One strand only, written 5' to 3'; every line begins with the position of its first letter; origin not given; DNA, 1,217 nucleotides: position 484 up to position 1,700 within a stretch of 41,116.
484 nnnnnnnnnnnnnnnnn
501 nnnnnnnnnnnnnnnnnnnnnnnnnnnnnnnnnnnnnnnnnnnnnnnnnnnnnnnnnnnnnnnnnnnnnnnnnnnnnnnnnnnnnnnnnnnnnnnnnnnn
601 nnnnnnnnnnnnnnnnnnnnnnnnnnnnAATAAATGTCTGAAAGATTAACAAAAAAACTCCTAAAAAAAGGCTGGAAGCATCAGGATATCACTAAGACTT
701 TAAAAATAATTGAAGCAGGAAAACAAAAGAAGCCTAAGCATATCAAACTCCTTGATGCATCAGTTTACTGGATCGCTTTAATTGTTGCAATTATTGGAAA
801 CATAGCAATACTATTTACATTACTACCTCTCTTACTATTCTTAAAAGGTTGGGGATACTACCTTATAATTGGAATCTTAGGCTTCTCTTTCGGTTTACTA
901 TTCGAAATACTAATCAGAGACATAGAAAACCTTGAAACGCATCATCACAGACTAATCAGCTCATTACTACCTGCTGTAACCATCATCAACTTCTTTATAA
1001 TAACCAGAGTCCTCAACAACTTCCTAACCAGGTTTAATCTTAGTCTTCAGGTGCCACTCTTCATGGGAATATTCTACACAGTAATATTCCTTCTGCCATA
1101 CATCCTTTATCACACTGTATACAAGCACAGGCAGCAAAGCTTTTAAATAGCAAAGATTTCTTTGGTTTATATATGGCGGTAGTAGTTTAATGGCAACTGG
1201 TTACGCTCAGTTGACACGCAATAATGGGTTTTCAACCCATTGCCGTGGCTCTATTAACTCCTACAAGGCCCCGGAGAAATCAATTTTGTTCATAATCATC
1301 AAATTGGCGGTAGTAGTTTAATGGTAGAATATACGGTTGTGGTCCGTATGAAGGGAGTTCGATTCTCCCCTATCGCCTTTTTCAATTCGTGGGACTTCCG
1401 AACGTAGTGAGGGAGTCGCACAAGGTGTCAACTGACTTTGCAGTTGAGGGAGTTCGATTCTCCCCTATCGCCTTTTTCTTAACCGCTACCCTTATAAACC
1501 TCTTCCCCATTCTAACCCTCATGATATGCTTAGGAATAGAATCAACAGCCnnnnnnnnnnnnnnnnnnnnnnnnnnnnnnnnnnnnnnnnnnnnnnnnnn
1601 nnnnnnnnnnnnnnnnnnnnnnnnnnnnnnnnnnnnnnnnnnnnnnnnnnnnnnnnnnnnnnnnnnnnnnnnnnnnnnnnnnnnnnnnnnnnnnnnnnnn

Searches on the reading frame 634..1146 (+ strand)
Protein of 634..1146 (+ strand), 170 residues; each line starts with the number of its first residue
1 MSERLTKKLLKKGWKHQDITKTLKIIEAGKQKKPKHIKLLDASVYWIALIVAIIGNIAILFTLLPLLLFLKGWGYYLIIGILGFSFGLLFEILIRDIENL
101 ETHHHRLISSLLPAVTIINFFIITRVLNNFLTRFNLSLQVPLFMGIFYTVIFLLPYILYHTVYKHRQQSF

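Call 25: find_homologous_proteins(query=window:634-1146:+)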
Query window:634-1146:+ (170 aa): 23 proteins with E <= 0.001 among 265 candidates.
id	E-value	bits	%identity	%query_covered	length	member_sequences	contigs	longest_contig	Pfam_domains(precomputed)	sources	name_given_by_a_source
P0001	7.8e-98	343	96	100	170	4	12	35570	-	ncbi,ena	-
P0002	5.0e-63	230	67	98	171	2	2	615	-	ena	-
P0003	7.5e-61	223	66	96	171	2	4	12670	-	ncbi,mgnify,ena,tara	mgnify:CR=1 FL=1|tara:strand:- start:341 stop:856 length:516 start_codon:yes stop_codon:yes gene_typ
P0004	2.2e-59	218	64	94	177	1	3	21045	-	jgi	-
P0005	7.6e-41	158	51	97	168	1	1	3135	-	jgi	-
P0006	3.2e-39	153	49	96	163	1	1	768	-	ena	-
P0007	3.6e-39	152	49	96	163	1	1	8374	-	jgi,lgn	-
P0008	4.5e-38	149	47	96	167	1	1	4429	-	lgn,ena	-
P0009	8.7e-38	148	51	85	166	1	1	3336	-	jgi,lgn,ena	-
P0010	1.5e-37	147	48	95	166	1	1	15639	-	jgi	-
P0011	2.3e-37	147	49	95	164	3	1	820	-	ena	-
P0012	4.9e-37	146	46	96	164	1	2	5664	-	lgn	-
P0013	6.3e-36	142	48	95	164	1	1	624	-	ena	-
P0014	3.7e-35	139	48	92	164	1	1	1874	-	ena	-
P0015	2.4e-34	137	48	92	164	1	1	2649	-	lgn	-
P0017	8.9e-34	135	47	95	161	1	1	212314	-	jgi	jgi:hypothetical protein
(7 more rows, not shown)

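Call 26: find_encoding_contigs(protein=P0001, flank=3000, max_places=10)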
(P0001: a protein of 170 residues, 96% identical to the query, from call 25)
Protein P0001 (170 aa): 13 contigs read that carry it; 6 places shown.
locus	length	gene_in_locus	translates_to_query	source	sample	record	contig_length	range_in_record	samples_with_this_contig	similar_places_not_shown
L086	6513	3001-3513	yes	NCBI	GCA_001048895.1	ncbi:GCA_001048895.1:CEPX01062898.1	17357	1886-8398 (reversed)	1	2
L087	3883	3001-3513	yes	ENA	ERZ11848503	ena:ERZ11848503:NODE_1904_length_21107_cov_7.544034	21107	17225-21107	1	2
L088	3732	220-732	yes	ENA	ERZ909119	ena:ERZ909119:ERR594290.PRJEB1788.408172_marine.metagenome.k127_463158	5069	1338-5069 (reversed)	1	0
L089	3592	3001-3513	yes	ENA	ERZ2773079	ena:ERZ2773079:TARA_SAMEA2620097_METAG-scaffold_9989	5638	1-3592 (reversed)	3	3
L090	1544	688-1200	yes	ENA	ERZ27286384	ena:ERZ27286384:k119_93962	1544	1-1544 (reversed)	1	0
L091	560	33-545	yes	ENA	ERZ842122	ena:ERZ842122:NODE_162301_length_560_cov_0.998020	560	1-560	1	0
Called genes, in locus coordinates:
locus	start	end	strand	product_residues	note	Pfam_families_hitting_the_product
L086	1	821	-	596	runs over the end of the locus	PF07584:BatA, PF13519:VWA_2, PF24156:DUF7407, PF24157:DUF7408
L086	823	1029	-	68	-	PF04014:MazE_antitoxin (weak)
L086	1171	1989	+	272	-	-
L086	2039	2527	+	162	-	-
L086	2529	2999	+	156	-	-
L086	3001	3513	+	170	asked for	-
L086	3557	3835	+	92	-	-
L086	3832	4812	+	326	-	PF00814:TsaD, PF22521:HypF_C_2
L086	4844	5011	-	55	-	PF08271:Zn_Ribbon_TF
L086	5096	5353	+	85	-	PF01247:Ribosomal_L35Ae, PF01782:RimM (faint)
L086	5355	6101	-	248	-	PF00483:NTP_transferase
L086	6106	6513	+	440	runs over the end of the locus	PF01075:Glyco_transf_9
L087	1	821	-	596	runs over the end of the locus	PF07584:BatA, PF13519:VWA_2, PF24156:DUF7407, PF24157:DUF7408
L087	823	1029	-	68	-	PF04014:MazE_antitoxin (weak)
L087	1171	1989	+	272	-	-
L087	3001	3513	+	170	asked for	-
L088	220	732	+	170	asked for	-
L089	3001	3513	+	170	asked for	-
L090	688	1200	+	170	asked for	-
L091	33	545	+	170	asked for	-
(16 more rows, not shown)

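Call 27: find_encoding_contigs(protein=P0004, flank=3000, max_places=6)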
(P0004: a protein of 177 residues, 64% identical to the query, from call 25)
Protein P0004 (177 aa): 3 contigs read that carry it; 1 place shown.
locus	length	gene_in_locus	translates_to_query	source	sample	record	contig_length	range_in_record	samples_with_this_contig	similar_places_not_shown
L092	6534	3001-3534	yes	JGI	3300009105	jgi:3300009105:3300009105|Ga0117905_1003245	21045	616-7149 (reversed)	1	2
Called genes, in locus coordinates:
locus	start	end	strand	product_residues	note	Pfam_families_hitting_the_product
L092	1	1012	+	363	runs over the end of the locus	-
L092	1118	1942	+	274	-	-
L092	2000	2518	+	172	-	-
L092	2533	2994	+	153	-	-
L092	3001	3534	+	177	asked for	-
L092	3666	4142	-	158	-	PF00293:NUDIX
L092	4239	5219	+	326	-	PF00814:TsaD, PF22521:HypF_C_2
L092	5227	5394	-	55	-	PF08271:Zn_Ribbon_TF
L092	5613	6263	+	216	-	PF00156:Pribosyltran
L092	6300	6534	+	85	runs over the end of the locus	PF01247:Ribosomal_L35Ae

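Call 33: find_encoding_contigs(protein=P0017, flank=6000, max_places=3)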
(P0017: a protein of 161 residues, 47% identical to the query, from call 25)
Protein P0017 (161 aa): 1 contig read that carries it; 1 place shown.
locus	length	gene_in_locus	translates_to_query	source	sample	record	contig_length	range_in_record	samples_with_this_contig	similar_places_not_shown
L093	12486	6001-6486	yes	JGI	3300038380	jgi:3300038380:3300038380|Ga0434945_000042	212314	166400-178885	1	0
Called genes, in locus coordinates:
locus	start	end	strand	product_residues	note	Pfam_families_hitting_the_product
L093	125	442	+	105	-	PF01248:Ribosomal_L7Ae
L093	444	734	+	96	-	PF01200:Ribosomal_S28e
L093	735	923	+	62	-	PF01246:Ribosomal_L24e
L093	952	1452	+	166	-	PF00334:NDK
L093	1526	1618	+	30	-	-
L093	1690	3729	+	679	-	PF00009:GTP_EFTU, PF22042:EF-G_D2, PF03144:GTP_EFTU_D2, PF14492:EFG_III, PF03764:EFG_IV, PF00679:EFG_C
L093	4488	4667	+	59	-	PF03911:Sec61_beta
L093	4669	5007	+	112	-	PF01849:NAC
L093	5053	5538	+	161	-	-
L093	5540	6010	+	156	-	-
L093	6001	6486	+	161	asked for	-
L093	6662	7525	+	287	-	PF26553:PDDEXK_19, PF01381:HTH_3 (weak), PF12844:HTH_19 (weak)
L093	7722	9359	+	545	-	PF00118:Cpn60_TCP1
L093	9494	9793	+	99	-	-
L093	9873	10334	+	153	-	-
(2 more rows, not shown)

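Call 34: find_encoding_contigs(protein=P0010, flank=6000, max_places=3)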
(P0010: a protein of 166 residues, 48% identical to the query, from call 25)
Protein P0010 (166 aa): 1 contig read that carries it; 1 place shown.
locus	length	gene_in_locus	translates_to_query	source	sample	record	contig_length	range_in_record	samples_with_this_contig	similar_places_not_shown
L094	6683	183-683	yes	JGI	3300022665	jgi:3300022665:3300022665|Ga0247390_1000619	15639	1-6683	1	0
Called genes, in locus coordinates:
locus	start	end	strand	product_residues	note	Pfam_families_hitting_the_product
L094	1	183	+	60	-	?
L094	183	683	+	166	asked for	-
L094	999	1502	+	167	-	PF00416:Ribosomal_S13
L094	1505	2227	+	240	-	PF01479:S4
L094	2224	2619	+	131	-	PF00411:Ribosomal_S11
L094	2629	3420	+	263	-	PF01193:RNA_pol_L, PF01000:RNA_pol_A_bac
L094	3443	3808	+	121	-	PF17135:Ribosomal_L18, PF00828:Ribosomal_L27A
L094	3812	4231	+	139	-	PF00572:Ribosomal_L13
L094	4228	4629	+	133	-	PF00380:Ribosomal_S9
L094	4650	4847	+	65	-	PF01194:RNA_pol_N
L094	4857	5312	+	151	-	PF08069:Ribosomal_S13_N, PF00312:Ribosomal_S15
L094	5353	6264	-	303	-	PF02401:LYTB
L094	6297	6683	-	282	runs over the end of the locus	PF22700:MVD-like_N, PF00288:GHMP_kinases_N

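Call 35: find_encoding_contigs(protein=P0007, flank=6000, max_places=3)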
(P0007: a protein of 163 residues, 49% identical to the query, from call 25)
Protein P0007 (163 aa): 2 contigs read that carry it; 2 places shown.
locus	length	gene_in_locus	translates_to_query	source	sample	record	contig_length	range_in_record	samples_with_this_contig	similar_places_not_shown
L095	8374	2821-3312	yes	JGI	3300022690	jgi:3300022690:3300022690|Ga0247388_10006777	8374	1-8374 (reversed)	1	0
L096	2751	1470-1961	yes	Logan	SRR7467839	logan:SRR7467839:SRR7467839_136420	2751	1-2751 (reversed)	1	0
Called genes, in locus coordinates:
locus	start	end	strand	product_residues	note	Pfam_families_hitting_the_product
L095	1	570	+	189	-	?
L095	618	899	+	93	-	-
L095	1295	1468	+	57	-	PF03911:Sec61_beta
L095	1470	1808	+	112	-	PF01849:NAC, PF19026:UBA_HYPK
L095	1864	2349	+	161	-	-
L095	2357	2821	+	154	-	-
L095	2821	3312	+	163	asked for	-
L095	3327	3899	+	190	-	PF06821:Ser_hydrolase, PF10230:LIDHydrolase (faint)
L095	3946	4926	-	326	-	PF01527:HTH_Tnp_1 (faint), PF13384:HTH_23 (faint), PF14528:LAGLIDADG_3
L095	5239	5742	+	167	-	PF00416:Ribosomal_S13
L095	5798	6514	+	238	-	PF01479:S4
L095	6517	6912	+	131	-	PF00411:Ribosomal_S11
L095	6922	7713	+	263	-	PF01193:RNA_pol_L, PF01000:RNA_pol_A_bac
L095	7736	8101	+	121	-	PF17135:Ribosomal_L18, PF00828:Ribosomal_L27A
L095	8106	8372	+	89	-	?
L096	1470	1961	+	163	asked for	-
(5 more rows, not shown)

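Call 41: search_protein_families(library=pfam, proteins=[window:634-1146:+], max_evalue=0.01)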
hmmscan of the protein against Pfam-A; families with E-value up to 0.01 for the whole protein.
window:634-1146:+ (170 aa): 0 families

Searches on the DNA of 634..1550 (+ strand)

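Call 38: search_rna_families(source=window, start=1100, end=1550, threshold=evalue, max_evalue=10)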
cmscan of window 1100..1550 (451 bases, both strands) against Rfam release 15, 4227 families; matches with E-value up to 10: 4.
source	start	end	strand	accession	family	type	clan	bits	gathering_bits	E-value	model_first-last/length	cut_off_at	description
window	1307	1377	+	RF00005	tRNA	Gene; tRNA;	CL00001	60.2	29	1.1e-12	1-71/71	no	tRNA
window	1193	1243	-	RF01290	SNORD10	Gene; snRNA; snoRNA; CD-box;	-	18.5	37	0.084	1-139/139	no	Small nucleolar RNA SNORD10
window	1137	1157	-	RF01113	BMV3_UPD-PK3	Cis-reg;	-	17.1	36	8.3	1-23/23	no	Pseudoknot of upstream pseudoknot domain (UPD) of the 3'UTR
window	1407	1471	+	RF01852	tRNA-Sec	Gene; tRNA;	CL00001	15.6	47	2.6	1-91/91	no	Selenocysteine transfer RNA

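Call 39: search_rna_families(source=L086, start=3480, end=3860, threshold=evalue, max_evalue=10)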
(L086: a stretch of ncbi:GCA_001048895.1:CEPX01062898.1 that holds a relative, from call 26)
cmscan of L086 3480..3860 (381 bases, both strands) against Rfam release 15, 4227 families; matches with E-value up to 10: 2.
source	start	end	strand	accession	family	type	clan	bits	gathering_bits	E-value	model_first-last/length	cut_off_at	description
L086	3543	3613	+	RF00005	tRNA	Gene; tRNA;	CL00001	60.2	29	9.1e-13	1-71/71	no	tRNA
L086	3504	3524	-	RF01113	BMV3_UPD-PK3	Cis-reg;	-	17.1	36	7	1-23/23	no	Pseudoknot of upstream pseudoknot domain (UPD) of the 3'UTR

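Call 65: build_rna_model(alignment_id=A2)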
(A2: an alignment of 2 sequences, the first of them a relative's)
Model R1 built from alignment A2 (2 sequences, 125 columns); structure: RNAalifold consensus.
model positions 125; base pairs 28; branch points 2; effective number of sequences 1.03; information 0.589 bits per position. Calibrated on 0.2 Mb of random sequence (short: E-values are rough).
structure used (alignment columns):
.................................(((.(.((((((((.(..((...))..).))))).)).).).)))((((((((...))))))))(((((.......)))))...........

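Call 67: search_with_rna_model(model_id=R1, sources=[L086, L006, L092, L099, L093, L094, L095, L084], filters=off, max_evalue=1, show_alignments=0)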
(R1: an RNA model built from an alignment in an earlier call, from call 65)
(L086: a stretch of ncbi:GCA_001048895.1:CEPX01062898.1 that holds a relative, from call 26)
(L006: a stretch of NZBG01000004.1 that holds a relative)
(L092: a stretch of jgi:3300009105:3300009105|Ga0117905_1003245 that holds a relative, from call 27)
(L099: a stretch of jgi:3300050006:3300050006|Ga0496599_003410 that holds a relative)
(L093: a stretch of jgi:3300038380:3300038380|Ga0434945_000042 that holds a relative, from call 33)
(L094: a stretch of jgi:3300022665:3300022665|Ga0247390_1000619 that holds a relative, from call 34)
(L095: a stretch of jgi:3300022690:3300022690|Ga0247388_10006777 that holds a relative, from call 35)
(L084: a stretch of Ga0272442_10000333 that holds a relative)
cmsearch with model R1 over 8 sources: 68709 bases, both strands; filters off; matches with E-value up to 1: 7.
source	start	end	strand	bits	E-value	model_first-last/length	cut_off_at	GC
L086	3614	3738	+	146.8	2.4e-38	1-125/125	no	0.46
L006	2213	2335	+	145.6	5.1e-38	1-125/125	no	0.44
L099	1685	1804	+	20.1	0.0028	1-125/125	no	0.5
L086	3743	3823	+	17.1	0.018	1-125/125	no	0.49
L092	3557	3671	+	14.9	0.072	1-125/125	no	0.36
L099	1807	1889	+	13.2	0.22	34-115/125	no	0.53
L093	6322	6416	+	10.9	0.93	1-125/125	no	0.34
